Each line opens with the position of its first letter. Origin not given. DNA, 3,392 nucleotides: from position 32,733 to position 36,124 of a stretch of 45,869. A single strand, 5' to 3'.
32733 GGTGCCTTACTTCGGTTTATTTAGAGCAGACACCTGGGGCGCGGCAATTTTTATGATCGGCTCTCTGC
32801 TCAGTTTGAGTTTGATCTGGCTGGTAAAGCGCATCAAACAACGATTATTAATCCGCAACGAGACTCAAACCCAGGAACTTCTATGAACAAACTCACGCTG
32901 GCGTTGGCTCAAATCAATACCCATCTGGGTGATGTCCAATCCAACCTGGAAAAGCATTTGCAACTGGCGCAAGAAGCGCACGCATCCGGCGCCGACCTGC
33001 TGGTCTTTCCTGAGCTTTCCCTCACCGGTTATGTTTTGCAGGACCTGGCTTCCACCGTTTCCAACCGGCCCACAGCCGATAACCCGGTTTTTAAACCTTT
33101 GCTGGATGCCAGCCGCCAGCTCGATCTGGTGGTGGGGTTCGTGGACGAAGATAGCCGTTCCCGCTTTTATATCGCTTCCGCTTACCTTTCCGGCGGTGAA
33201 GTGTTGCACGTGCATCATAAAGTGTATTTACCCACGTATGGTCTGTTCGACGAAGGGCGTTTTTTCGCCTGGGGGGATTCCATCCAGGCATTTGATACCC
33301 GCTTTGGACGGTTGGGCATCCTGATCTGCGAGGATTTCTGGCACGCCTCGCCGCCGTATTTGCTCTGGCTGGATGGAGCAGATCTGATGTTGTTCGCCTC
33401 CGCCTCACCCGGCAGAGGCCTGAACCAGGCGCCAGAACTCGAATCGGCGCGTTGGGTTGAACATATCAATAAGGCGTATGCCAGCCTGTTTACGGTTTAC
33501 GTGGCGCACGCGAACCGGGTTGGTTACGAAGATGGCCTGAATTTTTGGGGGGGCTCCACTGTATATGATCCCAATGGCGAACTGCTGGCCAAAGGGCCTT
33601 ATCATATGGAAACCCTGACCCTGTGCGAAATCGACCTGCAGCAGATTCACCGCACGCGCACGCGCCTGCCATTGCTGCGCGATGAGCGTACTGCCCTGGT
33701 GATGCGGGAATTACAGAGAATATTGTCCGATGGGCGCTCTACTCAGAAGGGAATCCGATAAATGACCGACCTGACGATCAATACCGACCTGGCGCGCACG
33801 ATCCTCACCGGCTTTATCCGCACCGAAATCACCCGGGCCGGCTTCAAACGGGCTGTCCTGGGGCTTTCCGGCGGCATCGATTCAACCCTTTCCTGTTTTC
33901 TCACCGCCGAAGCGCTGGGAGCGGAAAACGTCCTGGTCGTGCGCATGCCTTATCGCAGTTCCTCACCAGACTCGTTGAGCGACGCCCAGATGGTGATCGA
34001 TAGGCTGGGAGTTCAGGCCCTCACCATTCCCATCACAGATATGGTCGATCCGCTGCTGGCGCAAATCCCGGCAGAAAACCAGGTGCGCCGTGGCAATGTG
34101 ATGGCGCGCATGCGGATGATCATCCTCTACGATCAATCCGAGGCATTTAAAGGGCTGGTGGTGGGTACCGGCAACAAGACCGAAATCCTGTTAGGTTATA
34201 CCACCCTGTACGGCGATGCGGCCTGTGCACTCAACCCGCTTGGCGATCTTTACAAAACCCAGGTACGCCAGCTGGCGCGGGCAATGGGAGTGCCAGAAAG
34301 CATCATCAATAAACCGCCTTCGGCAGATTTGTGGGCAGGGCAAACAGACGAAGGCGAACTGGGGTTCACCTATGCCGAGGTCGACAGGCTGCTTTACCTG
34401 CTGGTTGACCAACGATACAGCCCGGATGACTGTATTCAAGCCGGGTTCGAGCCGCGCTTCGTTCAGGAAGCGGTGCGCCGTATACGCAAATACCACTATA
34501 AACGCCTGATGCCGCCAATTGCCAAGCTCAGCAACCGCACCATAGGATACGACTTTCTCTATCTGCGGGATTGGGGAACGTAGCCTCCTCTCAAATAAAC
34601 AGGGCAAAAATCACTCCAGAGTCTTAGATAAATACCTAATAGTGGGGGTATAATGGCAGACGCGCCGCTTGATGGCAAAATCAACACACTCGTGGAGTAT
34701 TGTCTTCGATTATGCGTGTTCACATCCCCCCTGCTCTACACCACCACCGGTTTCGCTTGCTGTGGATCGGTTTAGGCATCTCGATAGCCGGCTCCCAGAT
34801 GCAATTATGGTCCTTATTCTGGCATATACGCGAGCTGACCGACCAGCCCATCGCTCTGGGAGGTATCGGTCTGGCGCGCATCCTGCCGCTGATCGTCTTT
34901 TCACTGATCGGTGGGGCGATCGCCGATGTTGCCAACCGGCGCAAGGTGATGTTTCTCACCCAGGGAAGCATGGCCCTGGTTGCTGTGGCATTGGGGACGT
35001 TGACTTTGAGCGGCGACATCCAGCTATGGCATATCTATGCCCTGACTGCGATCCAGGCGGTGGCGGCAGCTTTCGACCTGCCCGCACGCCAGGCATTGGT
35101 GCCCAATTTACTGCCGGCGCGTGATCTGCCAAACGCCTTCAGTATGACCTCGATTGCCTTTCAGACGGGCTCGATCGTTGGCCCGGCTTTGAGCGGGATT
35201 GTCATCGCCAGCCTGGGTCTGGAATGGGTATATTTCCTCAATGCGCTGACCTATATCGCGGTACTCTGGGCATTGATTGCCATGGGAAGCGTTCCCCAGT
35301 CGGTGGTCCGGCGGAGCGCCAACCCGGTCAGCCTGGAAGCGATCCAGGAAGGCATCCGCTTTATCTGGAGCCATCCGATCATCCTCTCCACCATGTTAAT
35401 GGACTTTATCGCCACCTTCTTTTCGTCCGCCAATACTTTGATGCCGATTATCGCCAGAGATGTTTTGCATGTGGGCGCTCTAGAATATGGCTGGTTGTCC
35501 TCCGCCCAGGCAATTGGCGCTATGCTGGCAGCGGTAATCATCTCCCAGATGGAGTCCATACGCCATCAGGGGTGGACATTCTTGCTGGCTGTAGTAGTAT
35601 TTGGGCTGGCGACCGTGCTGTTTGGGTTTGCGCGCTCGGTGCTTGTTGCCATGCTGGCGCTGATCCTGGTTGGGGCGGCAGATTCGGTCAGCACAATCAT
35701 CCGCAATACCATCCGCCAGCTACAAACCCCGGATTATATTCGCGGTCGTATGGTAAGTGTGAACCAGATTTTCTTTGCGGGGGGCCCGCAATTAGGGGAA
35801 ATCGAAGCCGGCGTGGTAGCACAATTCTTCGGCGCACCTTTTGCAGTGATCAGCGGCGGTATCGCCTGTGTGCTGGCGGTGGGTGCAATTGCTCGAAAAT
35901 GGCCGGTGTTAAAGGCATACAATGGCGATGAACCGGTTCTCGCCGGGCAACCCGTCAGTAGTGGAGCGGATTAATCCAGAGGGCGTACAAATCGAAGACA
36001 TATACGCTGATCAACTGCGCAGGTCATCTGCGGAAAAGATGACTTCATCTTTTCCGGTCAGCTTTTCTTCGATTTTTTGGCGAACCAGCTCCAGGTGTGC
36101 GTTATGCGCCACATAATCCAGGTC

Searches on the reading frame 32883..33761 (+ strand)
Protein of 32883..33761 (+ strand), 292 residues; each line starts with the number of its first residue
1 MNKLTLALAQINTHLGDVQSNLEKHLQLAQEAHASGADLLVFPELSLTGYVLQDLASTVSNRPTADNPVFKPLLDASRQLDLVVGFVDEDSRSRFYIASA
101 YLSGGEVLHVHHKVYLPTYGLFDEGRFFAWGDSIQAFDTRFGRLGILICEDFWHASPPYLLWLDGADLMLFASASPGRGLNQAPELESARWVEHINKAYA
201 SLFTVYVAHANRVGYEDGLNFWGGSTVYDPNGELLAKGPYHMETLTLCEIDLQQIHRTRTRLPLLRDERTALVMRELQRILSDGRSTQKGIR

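Call 83: search_protein_families(library=pfam, max_evalue=0.00001, proteins=[window:32883-33761:+])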
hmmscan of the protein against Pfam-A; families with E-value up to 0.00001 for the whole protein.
window:32883-33761:+ (292 aa): 1 family
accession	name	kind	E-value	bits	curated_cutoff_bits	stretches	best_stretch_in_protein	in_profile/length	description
PF00795.27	CN_hydrolase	-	1.5e-36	126.5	23.2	1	5-259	1-255/256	Carbon-nitrogen hydrolase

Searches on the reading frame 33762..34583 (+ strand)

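Call 83: search_protein_families(library=pfam, max_evalue=0.00001, proteins=[window:33762-34583:+])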
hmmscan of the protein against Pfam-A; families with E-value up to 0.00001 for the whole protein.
window:33762-34583:+ (273 aa): 1 family
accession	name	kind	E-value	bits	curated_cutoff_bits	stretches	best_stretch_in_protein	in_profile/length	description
PF02540.23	NAD_synthase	-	1.7e-78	263.6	21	1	15-251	5-242/242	NAD synthase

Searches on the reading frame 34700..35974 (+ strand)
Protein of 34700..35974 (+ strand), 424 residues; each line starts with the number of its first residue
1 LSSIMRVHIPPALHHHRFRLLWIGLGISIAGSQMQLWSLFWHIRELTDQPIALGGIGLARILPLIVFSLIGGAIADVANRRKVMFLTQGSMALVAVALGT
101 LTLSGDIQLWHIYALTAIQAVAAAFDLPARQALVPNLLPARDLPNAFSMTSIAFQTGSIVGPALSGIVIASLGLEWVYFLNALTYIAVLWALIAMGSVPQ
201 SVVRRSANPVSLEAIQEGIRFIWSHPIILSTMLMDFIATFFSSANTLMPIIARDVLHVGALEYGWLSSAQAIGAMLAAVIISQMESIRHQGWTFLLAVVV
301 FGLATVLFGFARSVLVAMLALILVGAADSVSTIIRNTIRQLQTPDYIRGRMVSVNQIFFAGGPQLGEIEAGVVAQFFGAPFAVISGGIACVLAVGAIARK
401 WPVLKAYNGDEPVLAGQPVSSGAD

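Call 83: search_protein_families(library=pfam, max_evalue=0.00001, proteins=[window:34700-35974:+])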
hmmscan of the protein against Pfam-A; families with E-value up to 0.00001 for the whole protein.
window:34700-35974:+ (424 aa): 2 families
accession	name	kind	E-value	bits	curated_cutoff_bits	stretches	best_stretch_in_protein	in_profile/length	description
PF05977.19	MFS_3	-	8.5e-58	196.5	27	1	13-398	7-390/524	Transmembrane secretion effector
PF07690.21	MFS_1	-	1.4e-30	106.9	33.4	2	21-258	1-234/347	Major Facilitator Superfamily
